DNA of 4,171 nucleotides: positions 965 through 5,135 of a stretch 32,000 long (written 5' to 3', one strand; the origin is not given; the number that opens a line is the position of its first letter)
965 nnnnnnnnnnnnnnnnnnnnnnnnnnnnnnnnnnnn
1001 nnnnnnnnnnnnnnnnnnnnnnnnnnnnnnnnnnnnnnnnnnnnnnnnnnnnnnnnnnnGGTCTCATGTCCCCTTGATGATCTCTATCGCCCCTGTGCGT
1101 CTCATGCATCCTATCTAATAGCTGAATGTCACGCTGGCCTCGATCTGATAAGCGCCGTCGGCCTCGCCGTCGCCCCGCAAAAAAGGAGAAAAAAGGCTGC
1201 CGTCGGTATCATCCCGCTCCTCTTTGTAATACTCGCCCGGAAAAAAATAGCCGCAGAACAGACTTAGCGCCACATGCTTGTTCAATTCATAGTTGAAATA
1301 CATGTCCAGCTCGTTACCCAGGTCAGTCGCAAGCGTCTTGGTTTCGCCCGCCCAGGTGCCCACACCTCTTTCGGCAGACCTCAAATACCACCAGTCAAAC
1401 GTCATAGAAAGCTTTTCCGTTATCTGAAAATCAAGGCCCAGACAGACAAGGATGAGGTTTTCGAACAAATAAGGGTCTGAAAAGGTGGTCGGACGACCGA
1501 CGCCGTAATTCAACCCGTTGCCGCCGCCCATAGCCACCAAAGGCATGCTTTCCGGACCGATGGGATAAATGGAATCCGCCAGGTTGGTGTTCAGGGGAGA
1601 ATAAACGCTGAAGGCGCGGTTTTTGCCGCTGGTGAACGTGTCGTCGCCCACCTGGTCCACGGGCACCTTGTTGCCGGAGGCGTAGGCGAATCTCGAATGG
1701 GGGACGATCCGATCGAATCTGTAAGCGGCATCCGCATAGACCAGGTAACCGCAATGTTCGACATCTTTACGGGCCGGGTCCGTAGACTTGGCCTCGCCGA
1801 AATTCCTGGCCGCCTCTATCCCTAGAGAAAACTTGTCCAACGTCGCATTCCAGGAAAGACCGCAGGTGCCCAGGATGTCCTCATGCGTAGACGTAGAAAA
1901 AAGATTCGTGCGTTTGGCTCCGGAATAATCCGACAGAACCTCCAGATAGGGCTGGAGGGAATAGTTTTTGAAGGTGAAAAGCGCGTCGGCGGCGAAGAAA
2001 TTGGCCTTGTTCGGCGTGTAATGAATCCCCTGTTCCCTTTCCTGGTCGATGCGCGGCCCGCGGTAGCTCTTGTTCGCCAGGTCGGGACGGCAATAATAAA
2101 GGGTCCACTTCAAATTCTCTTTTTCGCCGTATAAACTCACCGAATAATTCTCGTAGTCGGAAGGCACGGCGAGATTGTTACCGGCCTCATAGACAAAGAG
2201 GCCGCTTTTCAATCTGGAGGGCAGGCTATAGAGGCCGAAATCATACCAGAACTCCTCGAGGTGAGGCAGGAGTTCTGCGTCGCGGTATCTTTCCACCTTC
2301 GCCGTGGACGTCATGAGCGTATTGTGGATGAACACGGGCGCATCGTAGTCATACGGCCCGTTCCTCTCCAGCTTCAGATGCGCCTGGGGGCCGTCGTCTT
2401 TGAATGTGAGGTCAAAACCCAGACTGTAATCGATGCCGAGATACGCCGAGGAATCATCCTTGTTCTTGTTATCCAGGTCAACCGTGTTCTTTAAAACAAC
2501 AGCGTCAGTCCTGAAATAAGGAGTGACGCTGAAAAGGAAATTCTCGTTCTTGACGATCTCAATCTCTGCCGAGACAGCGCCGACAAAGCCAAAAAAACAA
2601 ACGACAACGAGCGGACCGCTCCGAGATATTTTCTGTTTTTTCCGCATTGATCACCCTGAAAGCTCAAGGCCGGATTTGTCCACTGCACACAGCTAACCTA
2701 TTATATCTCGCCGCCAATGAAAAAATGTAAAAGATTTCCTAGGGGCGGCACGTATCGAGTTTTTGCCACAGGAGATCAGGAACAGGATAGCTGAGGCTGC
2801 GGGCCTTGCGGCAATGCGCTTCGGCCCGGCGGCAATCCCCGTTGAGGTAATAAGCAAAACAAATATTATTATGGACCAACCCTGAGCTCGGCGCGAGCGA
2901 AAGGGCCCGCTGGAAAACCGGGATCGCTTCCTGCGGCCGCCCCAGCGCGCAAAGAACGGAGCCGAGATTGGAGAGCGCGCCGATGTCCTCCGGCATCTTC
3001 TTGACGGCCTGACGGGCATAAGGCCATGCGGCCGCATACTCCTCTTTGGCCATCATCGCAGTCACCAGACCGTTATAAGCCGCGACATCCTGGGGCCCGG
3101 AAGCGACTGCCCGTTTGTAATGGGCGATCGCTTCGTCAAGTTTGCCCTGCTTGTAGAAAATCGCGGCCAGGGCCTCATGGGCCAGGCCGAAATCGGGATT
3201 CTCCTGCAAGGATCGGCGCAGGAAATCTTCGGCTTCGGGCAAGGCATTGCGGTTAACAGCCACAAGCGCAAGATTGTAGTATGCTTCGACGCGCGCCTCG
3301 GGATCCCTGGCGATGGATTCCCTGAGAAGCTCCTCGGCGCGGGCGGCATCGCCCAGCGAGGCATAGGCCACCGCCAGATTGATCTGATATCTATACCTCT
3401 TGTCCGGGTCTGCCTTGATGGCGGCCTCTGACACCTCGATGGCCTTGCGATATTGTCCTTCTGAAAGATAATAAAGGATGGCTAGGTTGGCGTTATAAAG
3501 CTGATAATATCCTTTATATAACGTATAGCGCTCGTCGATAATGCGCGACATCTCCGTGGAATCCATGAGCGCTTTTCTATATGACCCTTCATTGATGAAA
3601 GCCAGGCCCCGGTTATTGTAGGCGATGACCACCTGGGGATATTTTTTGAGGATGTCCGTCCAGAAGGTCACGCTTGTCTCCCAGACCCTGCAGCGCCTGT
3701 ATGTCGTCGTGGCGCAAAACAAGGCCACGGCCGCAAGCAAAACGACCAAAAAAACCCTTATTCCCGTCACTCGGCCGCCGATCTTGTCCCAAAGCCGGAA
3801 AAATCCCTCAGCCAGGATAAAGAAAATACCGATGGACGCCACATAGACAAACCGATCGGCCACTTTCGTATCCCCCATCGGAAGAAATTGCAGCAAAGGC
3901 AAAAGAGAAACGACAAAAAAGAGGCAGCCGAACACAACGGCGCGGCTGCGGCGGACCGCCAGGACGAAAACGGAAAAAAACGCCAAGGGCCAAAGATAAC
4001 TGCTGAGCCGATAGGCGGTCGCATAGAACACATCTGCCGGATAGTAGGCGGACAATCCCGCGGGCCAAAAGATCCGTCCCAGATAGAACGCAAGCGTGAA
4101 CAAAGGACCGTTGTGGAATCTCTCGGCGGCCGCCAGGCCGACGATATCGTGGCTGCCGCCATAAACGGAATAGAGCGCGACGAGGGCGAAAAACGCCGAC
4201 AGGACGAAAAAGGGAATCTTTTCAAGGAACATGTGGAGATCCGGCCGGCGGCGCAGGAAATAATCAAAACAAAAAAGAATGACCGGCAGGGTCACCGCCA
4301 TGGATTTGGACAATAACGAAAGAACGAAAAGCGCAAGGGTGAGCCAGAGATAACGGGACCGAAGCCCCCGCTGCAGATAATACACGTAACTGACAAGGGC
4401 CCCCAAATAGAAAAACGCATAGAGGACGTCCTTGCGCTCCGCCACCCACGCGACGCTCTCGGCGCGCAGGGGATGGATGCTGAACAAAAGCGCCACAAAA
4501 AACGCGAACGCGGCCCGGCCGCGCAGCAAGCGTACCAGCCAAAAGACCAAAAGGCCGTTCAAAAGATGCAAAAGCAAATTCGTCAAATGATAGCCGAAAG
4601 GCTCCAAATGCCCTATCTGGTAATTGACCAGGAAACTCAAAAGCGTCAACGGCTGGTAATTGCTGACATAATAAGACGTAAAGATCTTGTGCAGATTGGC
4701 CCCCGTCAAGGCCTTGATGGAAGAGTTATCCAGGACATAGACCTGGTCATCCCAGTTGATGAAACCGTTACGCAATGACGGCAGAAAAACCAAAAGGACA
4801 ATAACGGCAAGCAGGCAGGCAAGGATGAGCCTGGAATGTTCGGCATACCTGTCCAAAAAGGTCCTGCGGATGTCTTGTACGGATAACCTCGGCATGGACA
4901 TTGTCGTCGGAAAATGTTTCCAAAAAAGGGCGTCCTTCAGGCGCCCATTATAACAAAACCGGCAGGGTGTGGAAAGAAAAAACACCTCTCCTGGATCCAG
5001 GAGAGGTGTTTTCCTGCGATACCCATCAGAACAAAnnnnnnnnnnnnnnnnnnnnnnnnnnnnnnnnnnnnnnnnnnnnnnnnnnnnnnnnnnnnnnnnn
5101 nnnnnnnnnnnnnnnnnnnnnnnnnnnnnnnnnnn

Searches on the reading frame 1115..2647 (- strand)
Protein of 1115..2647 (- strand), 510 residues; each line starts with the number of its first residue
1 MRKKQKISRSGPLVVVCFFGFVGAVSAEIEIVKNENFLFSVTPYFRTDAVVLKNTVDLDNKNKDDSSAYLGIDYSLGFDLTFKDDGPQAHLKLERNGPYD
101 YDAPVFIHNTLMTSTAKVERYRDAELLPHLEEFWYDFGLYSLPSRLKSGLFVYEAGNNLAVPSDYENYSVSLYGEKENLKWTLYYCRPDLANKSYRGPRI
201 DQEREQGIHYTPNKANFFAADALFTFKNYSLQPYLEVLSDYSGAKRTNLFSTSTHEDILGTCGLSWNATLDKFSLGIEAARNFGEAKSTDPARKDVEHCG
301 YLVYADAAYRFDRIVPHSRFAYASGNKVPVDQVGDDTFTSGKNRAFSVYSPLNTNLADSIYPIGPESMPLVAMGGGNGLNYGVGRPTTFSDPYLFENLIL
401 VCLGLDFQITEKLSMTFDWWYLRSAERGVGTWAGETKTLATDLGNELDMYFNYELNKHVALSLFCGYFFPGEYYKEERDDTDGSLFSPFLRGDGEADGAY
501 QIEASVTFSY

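Call 11: search_protein_families(library=pfam, proteins=[window:1115-2647:-])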
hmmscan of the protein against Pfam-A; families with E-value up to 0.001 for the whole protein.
window:1115-2647:- (510 aa): 1 family
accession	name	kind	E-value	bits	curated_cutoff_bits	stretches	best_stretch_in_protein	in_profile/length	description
PF13372.12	Alginate_exp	-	1.2e-09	37.9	25.2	1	378-483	277-390/395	Alginate export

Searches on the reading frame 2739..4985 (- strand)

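Call 11: search_protein_families(library=pfam, proteins=[window:2739-4985:-])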
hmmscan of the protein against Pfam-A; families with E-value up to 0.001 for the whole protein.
window:2739-4985:- (748 aa): 24 families
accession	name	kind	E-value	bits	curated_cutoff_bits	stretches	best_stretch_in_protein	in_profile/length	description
PF00515.34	TPR_1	-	1.5e-29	101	27.8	3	670-700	3-33/34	Tetratricopeptide repeat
PF07719.23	TPR_2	-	9e-27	91.4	27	2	670-700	3-33/34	Tetratricopeptide repeat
PF13432.12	TPR_16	-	6.8e-25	87.6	32.7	5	570-633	1-64/65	Tetratricopeptide repeat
PF14559.12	TPR_19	-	4.1e-23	81.9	25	4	582-642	7-66/68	Tetratricopeptide repeat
PF13176.12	TPR_7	-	1e-20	72.4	27.9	1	670-699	1-30/36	Tetratricopeptide repeat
PF13428.12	TPR_14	-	1.2e-20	72.3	23.5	1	603-641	4-42/44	Tetratricopeptide repeat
PF13424.12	TPR_12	-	1.3e-19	70.5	30.1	2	670-730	5-66/77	Tetratricopeptide repeat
PF13181.12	TPR_8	-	2.6e-18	65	25.7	0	670-700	3-33/34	Tetratricopeptide repeat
PF13414.12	TPR_11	-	8.7e-18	64.2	26.8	1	609-640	3-34/42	TPR repeat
PF13431.12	TPR_17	-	2.9e-15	55.6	24.4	0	589-621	2-34/34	Tetratricopeptide repeat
PF13374.12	TPR_10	-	7.5e-14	51.7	27.5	0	670-697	4-31/42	Tetratricopeptide repeat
PF13174.12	TPR_6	-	1.8e-11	44.3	26.3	0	606-628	6-28/33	Tetratricopeptide repeat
PF23914.1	TPR_CcmH_CycH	-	4.8e-09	36.7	42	1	589-700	39-153/158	Cytochrome c-type biogenesis protein H TPR domain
PF13371.12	TPR_9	-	2.5e-08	34.3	35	0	644-701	5-62/73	Tetratricopeptide repeat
PF17874.7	TPR_MalT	-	7.9e-08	32.4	45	1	504-661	9-188/336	MalT-like TPR region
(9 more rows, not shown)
